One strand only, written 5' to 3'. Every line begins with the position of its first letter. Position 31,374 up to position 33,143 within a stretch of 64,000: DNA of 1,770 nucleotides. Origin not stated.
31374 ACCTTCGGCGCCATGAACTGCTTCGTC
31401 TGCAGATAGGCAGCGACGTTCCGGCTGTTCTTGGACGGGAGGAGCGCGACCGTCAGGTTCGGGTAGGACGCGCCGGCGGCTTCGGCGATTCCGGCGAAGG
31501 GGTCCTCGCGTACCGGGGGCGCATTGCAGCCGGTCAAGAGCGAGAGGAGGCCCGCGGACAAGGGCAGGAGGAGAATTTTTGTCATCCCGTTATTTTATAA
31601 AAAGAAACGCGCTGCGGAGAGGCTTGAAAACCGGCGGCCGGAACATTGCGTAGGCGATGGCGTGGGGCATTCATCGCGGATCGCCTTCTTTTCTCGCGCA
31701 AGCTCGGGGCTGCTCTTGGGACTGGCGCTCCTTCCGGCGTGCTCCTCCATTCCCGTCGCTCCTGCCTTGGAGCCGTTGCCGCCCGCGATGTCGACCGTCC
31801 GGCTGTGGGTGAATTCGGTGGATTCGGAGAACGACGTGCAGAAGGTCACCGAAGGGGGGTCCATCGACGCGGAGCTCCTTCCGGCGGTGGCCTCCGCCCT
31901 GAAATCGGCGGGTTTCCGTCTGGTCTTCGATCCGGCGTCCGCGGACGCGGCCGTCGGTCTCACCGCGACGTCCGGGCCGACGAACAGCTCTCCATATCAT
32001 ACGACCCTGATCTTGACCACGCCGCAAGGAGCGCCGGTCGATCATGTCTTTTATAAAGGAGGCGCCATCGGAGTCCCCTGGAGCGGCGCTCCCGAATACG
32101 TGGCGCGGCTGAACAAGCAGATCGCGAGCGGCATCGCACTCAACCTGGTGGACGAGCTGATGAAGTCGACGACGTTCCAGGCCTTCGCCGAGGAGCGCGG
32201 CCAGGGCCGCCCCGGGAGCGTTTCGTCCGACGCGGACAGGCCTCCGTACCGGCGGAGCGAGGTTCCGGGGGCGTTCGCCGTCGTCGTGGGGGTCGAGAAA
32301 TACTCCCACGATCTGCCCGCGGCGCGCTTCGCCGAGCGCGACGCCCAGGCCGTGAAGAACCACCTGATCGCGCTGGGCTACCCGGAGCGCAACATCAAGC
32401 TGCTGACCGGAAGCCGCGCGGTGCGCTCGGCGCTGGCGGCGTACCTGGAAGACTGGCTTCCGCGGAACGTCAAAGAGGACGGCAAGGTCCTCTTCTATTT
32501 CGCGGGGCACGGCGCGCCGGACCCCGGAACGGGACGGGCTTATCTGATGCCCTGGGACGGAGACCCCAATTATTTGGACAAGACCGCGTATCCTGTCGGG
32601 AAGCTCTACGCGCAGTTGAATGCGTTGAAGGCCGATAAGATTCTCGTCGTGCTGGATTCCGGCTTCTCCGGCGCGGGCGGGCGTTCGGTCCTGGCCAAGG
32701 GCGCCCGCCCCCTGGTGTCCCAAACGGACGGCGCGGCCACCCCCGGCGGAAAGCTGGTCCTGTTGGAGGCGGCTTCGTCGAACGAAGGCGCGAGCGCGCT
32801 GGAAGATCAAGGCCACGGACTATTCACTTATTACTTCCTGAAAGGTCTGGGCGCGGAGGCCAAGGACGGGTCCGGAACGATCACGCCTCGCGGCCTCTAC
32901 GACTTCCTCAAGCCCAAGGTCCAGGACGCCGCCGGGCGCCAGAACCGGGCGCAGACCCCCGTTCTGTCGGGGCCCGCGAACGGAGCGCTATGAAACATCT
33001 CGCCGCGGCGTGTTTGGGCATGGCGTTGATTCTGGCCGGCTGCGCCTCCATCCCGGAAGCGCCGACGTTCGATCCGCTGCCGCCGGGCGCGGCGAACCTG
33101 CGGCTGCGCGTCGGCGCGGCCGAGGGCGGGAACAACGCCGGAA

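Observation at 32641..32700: Paralog B carries a single-nucleotide Cys-to-Gly change in the catalytic motif (DSCFSG to DSGFSG): probable pseudo-caspase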

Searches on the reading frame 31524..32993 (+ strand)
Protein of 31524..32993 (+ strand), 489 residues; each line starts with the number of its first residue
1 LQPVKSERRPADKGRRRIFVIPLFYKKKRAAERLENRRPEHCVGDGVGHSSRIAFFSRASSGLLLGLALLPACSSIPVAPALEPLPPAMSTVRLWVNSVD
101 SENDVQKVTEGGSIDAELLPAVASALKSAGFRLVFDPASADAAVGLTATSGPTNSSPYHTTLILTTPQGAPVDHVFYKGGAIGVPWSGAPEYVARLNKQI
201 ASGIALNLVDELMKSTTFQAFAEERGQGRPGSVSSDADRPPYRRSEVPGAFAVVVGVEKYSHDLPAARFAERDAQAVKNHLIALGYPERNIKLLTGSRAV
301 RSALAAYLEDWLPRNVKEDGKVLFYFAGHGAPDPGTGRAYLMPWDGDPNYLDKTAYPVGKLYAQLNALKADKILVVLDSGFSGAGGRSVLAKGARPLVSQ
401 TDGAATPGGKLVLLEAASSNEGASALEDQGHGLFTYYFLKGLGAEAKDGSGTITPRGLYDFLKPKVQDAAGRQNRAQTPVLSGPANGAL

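Call 3: search_protein_families(library=pfam, proteins=[window:31524-32993:+], max_evalue=0.01)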
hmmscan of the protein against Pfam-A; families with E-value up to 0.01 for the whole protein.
window:31524-32993:+ (489 aa): 1 family
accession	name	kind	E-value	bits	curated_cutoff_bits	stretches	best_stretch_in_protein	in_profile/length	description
PF00656.27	Peptidase_C14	-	1.2e-08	35.3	21.4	1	251-481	3-223/233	Caspase domain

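Call 6: find_homologous_proteins(query=window:31662-32993:+, max_evalue=1e-10)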
Query window:31662-32993:+ (443 aa): 2108 proteins with E <= 1e-10 among 8000 candidates; the best 120 are listed.
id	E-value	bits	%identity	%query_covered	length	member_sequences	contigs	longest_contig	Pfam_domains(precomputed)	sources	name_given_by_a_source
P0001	5.6e-278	940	100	96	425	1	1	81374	PF00656.28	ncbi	ncbi:MAG: caspase domain-containing protein [Elusimicrobiota bacterium]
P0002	7.9e-186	636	63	98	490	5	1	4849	PF00656.28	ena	-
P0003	1.4e-158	546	61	94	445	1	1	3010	PF00656.28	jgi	-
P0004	8.9e-157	540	62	95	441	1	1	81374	PF00656.28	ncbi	ncbi:MAG: caspase domain-containing protein [Elusimicrobiota bacterium]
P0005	3.9e-150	519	55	97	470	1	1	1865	PF00656.28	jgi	jgi:hypothetical protein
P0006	9.0e-147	507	56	97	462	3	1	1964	PF00656.28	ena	-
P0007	4.0e-144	499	57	93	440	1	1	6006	-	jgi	jgi:hypothetical protein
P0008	1.1e-140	487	53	94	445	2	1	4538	PF00656.28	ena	-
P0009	6.1e-134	465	55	93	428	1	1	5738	PF00656.28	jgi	jgi:hypothetical protein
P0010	2.0e-115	404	64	64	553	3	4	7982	PF00656.28,PF13606.13,PF13857.13,PF23745.2,PF12796.14,PF00023.37,PF13637.13,PF24521.3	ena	-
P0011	6.7e-113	396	55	79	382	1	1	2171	PF00656.28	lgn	-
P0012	9.9e-112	392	60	67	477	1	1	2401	PF00656.28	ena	-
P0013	8.6e-111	389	44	95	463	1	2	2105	PF00656.28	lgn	-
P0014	2.1e-110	388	53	76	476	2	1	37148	PF00656.28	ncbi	-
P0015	4.3e-110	387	46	95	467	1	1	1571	PF00656.28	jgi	jgi:hypothetical protein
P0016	5.7e-110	386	60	64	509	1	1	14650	PF00656.28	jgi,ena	jgi:hypothetical protein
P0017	1.3e-109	385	68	56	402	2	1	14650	PF00656.28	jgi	jgi:hypothetical protein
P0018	1.5e-109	385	68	58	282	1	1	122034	PF00656.28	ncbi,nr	ncbi:MAG: caspase family protein [Elusimicrobia bacterium]|nr:caspase family protein [Elusimicrobiot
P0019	1.5e-109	385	46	95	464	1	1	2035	PF00656.28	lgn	-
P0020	1.7e-109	385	57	72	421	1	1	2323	PF00656.28,PF13606.13,PF13857.13,PF12796.14,PF00023.37,PF13637.13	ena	-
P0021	1.8e-109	385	69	57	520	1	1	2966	PF00656.28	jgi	jgi:hypothetical protein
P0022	2.3e-109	384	66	60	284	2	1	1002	PF00656.28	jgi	-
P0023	3.7e-109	384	51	90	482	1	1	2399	PF00656.28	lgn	-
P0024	1.5e-108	382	61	63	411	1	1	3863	PF00656.28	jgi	jgi:hypothetical protein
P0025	2.7e-108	381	65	59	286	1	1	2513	PF00656.28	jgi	jgi:uncharacterized caspase-like protein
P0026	3.2e-108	380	51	78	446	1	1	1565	PF00656.28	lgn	-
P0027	4.9e-108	380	51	78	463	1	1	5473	PF00656.28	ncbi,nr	ncbi:MAG: caspase family protein [Elusimicrobia bacterium]|nr:caspase family protein [Elusimicrobiot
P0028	6.2e-108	380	54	75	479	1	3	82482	PF00656.28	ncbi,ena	-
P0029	9.5e-108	379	64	58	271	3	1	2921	PF00656.28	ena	-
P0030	2.5e-107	378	67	58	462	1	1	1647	PF00656.28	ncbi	-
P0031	4.6e-107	377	67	58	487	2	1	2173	PF00656.28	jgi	-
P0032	4.8e-107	377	66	58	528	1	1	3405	PF00656.28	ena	-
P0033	4.9e-107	377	59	66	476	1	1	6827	PF00656.28,PF13606.13,PF13857.13,PF12796.14,PF00023.37,PF13637.13,PF24521.3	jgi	jgi:hypothetical protein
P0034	6.5e-107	376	66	58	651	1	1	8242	PF00656.28,PF08238.19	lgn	-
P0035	6.8e-107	376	67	58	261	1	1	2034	PF00656.28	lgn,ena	-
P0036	7.1e-107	376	47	95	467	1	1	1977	PF00656.28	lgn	-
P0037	1.2e-106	375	66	58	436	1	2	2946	PF00656.28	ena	-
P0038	2.4e-106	374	63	57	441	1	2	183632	PF00656.28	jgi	jgi:hypothetical protein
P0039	3.3e-106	374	66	58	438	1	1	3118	PF00656.28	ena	-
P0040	3.7e-106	374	67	57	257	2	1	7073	PF00656.28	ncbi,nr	ncbi:MAG: caspase family protein [Elusimicrobia bacterium]|nr:caspase family protein [Elusimicrobiot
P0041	5.1e-106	373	58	66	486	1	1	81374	PF00656.28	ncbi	ncbi:MAG: caspase domain-containing protein [Elusimicrobiota bacterium]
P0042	5.2e-106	373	65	58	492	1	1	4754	PF00656.28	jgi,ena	-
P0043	6.2e-106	373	53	76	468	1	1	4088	PF00656.28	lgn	-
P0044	7.0e-106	373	64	59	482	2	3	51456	PF00656.28,PF13606.13,PF13857.13,PF12796.14,PF00023.37,PF13637.13,PF24521.3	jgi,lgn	-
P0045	9.3e-106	372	65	58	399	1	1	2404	PF00656.28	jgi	jgi:hypothetical protein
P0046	1.4e-105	372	67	58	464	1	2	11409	PF00656.28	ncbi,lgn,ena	-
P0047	1.8e-105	371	67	57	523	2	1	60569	PF00656.28,PF13606.13,PF13857.13,PF12796.14,PF00023.37,PF13637.13,PF24521.3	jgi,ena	jgi:hypothetical protein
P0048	2.3e-105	371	65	58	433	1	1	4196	PF00656.28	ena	-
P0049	2.6e-105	371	43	97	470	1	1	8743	PF00656.28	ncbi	-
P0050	4.6e-105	370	52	73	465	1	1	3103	PF00656.28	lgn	-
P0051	1.2e-104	369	48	85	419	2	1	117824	PF00656.28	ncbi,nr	ncbi:MAG: caspase family protein [Elusimicrobiota bacterium]|nr:caspase family protein [Elusimicrobi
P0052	1.9e-104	368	46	95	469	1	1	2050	PF00656.28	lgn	-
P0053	4.0e-104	367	63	58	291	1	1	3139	PF00656.28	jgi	jgi:hypothetical protein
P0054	5.1e-104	367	49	84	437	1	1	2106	PF00656.28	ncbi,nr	ncbi:MAG: caspase family protein, partial [Elusimicrobia bacterium]|nr:caspase family protein [Elusi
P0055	5.4e-104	367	53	74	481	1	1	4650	PF00656.28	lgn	-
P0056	1.0e-103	366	65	59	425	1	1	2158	PF00656.28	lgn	-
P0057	1.2e-103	365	67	57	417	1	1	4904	PF00656.28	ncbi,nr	ncbi:MAG: caspase family protein [Elusimicrobia bacterium]|nr:caspase family protein [Elusimicrobiot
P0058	1.5e-103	365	46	93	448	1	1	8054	PF00656.28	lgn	-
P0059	2.6e-103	364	44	95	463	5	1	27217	PF00656.28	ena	-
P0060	2.9e-103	364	64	55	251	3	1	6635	PF00656.28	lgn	-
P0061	6.1e-103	363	64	56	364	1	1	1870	PF00656.28,PF12796.14,PF00023.37,PF13637.13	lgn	-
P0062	9.5e-102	359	63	58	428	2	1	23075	PF00656.28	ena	-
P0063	1.0e-101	359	65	58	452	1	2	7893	PF00656.28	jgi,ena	jgi:hypothetical protein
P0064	1.1e-101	359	64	58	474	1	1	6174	PF00656.28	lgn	-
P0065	1.9e-101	358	57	67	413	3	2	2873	PF00656.28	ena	-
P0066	2.0e-101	358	65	57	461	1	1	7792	PF00656.28,PF13606.13,PF12796.14,PF00023.37,PF13637.13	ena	-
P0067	2.3e-101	358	63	60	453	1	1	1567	PF00656.28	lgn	-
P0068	4.5e-101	357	64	57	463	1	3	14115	PF00656.28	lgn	-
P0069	5.6e-101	357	62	58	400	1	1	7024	PF00656.28,PF16358.12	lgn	-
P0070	6.1e-101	356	64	58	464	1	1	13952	PF00656.28,PF13606.13,PF12796.14,PF00023.37,PF13637.13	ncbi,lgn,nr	ncbi:MAG: caspase family protein [Elusimicrobia bacterium]|nr:caspase family protein [Elusimicrobiot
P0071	9.1e-101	356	60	63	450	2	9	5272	PF00656.28,PF13606.13,PF13857.13,PF12796.14,PF00023.37,PF13637.13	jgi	jgi:hypothetical protein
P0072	1.2e-100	356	62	57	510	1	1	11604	PF00656.28,PF13606.13,PF13857.13,PF12796.14,PF00023.37,PF13637.13,PF24521.3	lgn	-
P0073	1.2e-99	352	62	58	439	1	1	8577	PF00656.28,PF13606.13,PF13857.13,PF12796.14,PF00023.37,PF13637.13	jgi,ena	-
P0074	2.1e-99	351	56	65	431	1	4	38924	PF00656.28,PF13606.13,PF13857.13,PF12796.14,PF00023.37,PF13637.13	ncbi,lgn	-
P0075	2.6e-99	351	50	79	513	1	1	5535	PF00656.28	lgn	-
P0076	4.1e-99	350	58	63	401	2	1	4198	PF00656.28,PF12796.14,PF13637.13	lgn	-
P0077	4.3e-99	350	57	67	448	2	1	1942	PF00656.28,PF13606.13,PF13857.13,PF12796.14,PF00023.37,PF13637.13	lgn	-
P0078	4.5e-99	350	60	59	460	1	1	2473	PF00656.28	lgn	-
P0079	6.1e-99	350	61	59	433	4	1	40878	PF00656.28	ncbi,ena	-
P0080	9.8e-99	349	62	58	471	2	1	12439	PF00656.28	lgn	-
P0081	1.8e-98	348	53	72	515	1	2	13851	PF00656.28,PF13606.13,PF13857.13,PF12796.14,PF00023.37,PF13637.13,PF12770.13,PF24521.3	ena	-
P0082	2.0e-98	348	63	57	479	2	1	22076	PF00656.28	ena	-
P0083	2.5e-98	348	63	57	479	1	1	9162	PF00656.28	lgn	-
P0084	4.2e-98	347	60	58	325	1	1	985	PF00656.28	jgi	jgi:uncharacterized caspase-like protein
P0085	1.6e-97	345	66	57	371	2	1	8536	PF00656.28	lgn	-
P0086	2.6e-97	345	64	57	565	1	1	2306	PF00656.28,PF13606.13,PF13857.13,PF12796.14,PF00023.37,PF13637.13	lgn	-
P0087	2.6e-97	345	64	58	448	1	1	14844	PF00656.28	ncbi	-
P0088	3.8e-97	344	63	58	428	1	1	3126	PF00656.28,PF12796.14,PF00023.37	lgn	-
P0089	5.7e-97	343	62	58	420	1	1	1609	PF00656.28,PF13606.13,PF13857.13,PF12796.14,PF00023.37,PF13637.13,PF24521.3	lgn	-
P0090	6.4e-97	343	61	58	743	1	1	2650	PF00656.28,PF13606.13,PF13857.13,PF12796.14,PF00023.37,PF13637.13,PF24521.3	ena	-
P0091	6.6e-97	343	62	57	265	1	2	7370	PF00656.28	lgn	-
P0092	1.0e-96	343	63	57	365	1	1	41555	PF00656.28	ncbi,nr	ncbi:MAG: caspase family protein [Elusimicrobia bacterium]|nr:caspase family protein [Elusimicrobiot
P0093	1.7e-96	342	57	63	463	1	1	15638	PF00656.28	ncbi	ncbi:MAG: caspase family protein [Elusimicrobiota bacterium]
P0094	1.9e-96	342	62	56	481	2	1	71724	PF00656.28,PF13606.13,PF13857.13,PF12796.14,PF00023.37,PF13637.13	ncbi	ncbi:MAG: ankyrin repeat domain-containing protein [Elusimicrobiota bacterium]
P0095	1.9e-96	342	63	57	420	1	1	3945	PF00656.28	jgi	jgi:hypothetical protein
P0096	2.2e-96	341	57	63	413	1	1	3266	PF00656.28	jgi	jgi:uncharacterized caspase-like protein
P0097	3.7e-96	341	55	67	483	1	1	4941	PF00656.28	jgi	jgi:hypothetical protein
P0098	4.1e-96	341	61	61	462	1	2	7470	PF00656.28,PF13606.13,PF13857.13,PF12796.14,PF00023.37,PF13637.13,PF24521.3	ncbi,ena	-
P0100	8.1e-96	340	65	57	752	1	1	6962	PF00656.28,PF08238.19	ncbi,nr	ncbi:MAG: caspase family protein [Elusimicrobia bacterium]|nr:caspase family protein [Elusimicrobiot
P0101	1.1e-95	339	60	57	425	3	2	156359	PF00656.28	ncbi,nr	ncbi:MAG: caspase family protein [Elusimicrobia bacterium]|nr:caspase family protein [Elusimicrobiot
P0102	1.4e-95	339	58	60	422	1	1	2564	PF00656.28,PF13606.13,PF13857.13,PF12796.14,PF00023.37,PF13637.13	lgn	-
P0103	1.6e-95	339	59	58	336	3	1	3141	PF00656.28,PF12796.14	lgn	-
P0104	2.8e-95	338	62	56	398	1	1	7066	PF00656.28,PF08308.18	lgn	-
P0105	3.1e-95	338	54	67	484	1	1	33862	PF00656.28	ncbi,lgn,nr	ncbi:MAG: caspase family protein [Elusimicrobia bacterium]|nr:caspase family protein [Elusimicrobiot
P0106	4.0e-95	337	56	63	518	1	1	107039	PF00656.28,PF13606.13,PF13857.13,PF12796.14,PF00023.37,PF13637.13,PF24521.3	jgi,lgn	jgi:hypothetical protein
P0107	4.7e-95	337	50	73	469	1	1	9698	PF00656.28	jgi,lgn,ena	-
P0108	5.0e-95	337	61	58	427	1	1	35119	PF00656.28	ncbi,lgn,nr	ncbi:MAG: caspase family protein [Elusimicrobia bacterium]|nr:caspase family protein [Elusimicrobiot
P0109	8.1e-95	336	49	81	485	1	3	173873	PF00656.28,PF12770.13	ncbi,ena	-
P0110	1.0e-94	336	60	59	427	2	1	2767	PF00656.28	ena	-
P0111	1.8e-94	335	61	56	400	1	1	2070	PF00656.28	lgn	-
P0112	2.0e-94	335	61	58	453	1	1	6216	PF00656.28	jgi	jgi:hypothetical protein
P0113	2.3e-94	335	64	56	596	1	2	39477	PF00656.28,PF07705.18,PF10633.16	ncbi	ncbi:MAG: caspase family protein, partial [Elusimicrobiota bacterium]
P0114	2.7e-94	335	62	56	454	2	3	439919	PF00656.28,PF13606.13,PF12796.14,PF00023.37,PF13637.13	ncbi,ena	-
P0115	3.1e-94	334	61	57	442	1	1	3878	PF00656.28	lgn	-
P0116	3.3e-94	334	63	56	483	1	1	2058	PF00656.28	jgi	jgi:hypothetical protein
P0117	3.8e-94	334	59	61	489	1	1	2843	PF00656.28,PF13606.13,PF13857.13,PF12796.14,PF00023.37,PF13637.13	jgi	jgi:ankyrin repeat protein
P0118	5.1e-94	334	60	57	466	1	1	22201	PF00656.28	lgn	-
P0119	6.0e-94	333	42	84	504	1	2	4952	PF00656.28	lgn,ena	-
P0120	6.1e-94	333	57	62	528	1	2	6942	PF00656.28,PF13606.13,PF13857.13,PF12796.14,PF00023.37,PF13637.13,PF12770.13,PF24521.3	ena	-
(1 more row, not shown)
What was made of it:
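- Tried and rejected: The P0001 cluster has one member and the next hit is 63% identical (call 6).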

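Call 10: find_encoding_contigs(protein=P0007, flank=6000, max_places=4)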
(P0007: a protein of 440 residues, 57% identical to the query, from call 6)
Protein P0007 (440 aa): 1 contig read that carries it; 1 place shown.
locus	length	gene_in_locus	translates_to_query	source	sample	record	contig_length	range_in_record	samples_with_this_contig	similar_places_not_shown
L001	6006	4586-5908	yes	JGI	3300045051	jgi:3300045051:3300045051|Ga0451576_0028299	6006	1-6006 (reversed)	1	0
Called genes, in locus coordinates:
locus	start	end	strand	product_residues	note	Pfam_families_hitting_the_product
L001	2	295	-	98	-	?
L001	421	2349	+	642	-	PF18306:LDcluster4, PF03641:Lysine_decarbox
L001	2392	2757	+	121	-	PF14018:DUF4234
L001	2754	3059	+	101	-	PF10825:DUF2752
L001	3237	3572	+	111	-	PF03831:YjdM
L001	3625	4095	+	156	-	-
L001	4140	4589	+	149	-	-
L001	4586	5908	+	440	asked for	-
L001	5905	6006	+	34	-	?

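Call 11: find_encoding_contigs(protein=P0002, flank=6000, max_places=4)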
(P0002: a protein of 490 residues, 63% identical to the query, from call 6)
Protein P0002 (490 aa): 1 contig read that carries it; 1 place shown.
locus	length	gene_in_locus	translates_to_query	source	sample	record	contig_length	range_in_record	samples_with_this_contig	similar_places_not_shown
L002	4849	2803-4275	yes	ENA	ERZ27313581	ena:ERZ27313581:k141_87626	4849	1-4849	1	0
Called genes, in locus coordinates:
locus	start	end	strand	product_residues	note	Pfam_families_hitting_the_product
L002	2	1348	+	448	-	?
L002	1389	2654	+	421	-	PF01979:Amidohydro_1, PF07969:Amidohydro_3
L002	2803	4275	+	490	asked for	PF00656:Peptidase_C14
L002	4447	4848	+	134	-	?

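Call 12: find_encoding_contigs(protein=P0095, flank=6000, max_places=4)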
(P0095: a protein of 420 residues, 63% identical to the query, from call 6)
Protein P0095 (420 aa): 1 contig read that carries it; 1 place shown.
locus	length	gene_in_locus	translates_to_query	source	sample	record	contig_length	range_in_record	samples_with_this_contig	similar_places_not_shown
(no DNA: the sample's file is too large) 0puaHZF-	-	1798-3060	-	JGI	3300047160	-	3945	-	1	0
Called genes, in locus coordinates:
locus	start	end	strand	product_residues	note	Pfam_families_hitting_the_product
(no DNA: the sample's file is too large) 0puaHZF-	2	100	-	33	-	?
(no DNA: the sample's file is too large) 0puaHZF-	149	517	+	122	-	PF04970:LRAT (faint)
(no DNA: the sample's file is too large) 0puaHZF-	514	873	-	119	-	-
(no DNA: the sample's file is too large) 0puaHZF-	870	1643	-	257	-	-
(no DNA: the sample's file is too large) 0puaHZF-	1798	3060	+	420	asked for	PF00656:Peptidase_C14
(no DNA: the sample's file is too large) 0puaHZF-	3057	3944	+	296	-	?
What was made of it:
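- Tried and rejected: The gene downstream of P0095 could not be read because no DNA was served (call 12).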

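Call 16: find_related_loci(query=window:31662-32993:+, collection=genome_contigs, flank=8000)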
Query window:31662-32993:+ (443 aa) in genome_contigs; peptide patterns used: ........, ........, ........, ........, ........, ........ (x = any residue, [..] = any of these).
69 stretches matched a pattern; 8 encode a relative of the query (tblastn E <= 1e-3); 8 distinct loci.
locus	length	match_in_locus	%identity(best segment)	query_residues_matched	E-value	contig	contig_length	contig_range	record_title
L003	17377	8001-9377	41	10-435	2e-92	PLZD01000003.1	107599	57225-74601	MAG: Elusimicrobia bacterium isolate palsa_1176 73.20120700_P3D.185_contig_9346, whole genome shotgun sequence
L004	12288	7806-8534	62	189-437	1e-90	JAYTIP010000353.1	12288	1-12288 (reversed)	MAG: Elusimicrobiota bacterium isolate GFS_2774 GFS_2774_352, whole genome shotgun sequence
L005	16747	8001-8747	59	189-443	2e-88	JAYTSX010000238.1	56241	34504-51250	MAG: Elusimicrobiota bacterium isolate GFS_5282 GFS_5282_237, whole genome shotgun sequence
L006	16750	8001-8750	53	187-437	2e-87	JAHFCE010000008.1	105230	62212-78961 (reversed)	MAG: Elusimicrobia bacterium isolate nzgw214 NODE_33_length_105231_cov_4.388859, whole genome shotgun sequence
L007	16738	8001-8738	57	189-435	2e-85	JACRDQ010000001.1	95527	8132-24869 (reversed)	MAG: Elusimicrobia bacterium isolate NC_groundwater_1676_Pr3_B-0.1um_68_27 SR-2_scaffold_141_64910, whole genome shotgun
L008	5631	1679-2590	50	140-443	1e-80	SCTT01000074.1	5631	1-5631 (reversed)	MAG: bacterium isolate FW305_bin.15 FW305_bin.15-5234-1, whole genome shotgun sequence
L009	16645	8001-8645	38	186-442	3e-33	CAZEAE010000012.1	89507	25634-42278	MAG TPA_asm: uncultured Elusimicrobia sp. isolate binchicken_co248_32 genome assembly, contig: NODE_160_length_89507_cov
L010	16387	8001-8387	37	277-416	1e-13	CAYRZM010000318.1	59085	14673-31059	MAG TPA_asm: uncultured Devosia sp. isolate binchicken_co84_17 genome assembly, contig: k141_2372136, whole genome shotg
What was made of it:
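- Tried and rejected: The GTDB species-representative scan found no close relative and not the source genome (call 16).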

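Call 41: search_solved_structures(query=A4, max_evalue=1, show_alignments=2)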
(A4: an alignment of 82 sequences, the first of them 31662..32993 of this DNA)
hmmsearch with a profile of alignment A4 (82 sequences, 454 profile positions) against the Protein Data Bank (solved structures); distinct sequences matched with E-value up to 1: 6.
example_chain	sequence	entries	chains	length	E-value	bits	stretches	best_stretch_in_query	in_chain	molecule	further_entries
4f6o_A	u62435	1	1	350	0.0032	20.1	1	182-292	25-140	Metacaspase-1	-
4f6p_A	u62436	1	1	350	0.0033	20.1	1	182-292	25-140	Metacaspase-1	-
7qp0_A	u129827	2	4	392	0.024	17.2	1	213-292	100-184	Metacaspase-1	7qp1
4afr_A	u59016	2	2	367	0.29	13.7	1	259-292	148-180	METACASPASE | METACASPASE MCA2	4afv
4afp_A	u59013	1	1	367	0.29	13.7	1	259-292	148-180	METACASPASE MCA2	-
4af8_A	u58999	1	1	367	0.31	13.6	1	259-292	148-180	METACASPASE MCA2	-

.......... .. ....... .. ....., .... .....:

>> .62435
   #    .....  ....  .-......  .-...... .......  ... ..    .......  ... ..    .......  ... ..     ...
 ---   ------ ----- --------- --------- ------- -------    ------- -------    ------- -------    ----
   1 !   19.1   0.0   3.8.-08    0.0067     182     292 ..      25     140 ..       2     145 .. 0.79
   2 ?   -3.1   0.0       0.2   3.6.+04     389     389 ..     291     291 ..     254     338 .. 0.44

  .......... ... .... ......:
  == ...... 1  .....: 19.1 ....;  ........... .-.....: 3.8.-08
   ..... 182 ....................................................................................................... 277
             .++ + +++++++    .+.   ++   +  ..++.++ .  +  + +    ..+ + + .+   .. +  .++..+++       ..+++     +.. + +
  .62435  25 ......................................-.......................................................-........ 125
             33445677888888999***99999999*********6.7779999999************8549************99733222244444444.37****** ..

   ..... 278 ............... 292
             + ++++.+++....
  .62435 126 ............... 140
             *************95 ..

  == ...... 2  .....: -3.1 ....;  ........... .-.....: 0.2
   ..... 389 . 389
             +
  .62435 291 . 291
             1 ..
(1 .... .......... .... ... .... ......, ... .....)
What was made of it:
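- Tried and rejected: A family profile aligned only the N-terminal half, up to the His, to Yca1 (call 41).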
